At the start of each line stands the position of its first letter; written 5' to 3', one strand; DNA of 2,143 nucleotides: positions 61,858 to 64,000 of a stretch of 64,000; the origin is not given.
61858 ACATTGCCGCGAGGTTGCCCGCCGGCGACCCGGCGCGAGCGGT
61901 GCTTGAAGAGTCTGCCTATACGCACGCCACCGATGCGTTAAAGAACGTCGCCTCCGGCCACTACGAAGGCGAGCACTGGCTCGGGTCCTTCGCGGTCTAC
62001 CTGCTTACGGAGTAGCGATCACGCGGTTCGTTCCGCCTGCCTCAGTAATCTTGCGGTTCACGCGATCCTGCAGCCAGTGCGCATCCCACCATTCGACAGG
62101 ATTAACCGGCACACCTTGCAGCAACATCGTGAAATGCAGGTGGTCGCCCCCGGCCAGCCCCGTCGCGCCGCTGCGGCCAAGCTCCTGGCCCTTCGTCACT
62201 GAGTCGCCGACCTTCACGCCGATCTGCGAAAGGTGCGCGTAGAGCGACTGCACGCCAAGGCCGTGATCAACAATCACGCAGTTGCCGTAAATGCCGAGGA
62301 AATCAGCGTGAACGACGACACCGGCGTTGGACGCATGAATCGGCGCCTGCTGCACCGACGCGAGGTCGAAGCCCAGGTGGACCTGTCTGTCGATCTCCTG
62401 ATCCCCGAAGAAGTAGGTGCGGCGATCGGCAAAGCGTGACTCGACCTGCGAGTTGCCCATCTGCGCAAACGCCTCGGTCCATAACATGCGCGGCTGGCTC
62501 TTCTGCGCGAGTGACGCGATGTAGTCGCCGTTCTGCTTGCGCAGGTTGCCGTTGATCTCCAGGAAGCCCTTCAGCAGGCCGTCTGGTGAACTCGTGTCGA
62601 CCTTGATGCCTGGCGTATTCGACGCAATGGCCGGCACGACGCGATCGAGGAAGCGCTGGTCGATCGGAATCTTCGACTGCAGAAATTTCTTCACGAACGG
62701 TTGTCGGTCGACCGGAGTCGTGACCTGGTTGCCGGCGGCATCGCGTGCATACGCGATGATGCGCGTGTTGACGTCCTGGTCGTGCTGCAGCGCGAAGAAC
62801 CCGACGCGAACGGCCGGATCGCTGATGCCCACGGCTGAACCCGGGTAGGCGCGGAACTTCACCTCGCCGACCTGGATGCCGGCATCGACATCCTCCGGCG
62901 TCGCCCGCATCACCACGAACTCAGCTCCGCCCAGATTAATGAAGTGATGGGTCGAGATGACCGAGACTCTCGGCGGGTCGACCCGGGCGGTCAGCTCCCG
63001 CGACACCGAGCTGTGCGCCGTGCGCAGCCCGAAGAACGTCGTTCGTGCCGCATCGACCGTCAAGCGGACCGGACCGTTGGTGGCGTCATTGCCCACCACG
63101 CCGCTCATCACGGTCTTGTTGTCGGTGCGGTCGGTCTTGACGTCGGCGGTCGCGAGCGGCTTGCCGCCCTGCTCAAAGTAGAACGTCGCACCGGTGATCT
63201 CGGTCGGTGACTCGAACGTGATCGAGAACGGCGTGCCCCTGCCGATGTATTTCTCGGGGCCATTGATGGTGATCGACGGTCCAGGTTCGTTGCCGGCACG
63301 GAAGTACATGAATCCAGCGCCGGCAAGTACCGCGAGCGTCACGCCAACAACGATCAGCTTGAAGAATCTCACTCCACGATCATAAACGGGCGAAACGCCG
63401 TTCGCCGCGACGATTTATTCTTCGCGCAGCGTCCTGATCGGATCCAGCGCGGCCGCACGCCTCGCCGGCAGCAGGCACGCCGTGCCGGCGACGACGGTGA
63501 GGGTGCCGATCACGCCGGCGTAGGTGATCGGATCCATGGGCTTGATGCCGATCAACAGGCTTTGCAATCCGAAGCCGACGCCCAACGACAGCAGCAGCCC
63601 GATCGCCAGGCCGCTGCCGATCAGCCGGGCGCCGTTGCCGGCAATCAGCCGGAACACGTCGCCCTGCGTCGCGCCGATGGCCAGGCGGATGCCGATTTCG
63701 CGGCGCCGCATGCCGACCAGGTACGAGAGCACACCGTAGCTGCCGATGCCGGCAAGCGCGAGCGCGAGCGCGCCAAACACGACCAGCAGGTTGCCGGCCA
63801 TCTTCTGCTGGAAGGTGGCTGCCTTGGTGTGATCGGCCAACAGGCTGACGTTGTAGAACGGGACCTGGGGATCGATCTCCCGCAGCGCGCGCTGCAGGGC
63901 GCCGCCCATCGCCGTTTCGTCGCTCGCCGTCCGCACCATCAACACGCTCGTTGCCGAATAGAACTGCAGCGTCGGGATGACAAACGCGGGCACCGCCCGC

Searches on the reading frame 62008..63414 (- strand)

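Call 67: search_protein_families(library=pfam, proteins=[window:62008-63414:-], max_evalue=0.00001)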
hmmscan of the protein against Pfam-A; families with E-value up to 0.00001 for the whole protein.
window:62008-63414:- (469 aa): 1 family
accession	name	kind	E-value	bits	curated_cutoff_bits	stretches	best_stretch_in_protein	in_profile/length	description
PF01551.29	Peptidase_M23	-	7.7e-28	97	28.7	1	345-439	2-96/96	Peptidase family M23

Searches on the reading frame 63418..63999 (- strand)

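Call 67: search_protein_families(library=pfam, proteins=[window:63418-63999:-], max_evalue=0.00001)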
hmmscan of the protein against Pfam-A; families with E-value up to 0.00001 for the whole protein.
window:63418-63999:- (194 aa): 1 family
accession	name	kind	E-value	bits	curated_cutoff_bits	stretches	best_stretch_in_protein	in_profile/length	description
PF02687.27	FtsX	-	6.1e-12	46.1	25.5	1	74-186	2-119/120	FtsX-like permease C-terminal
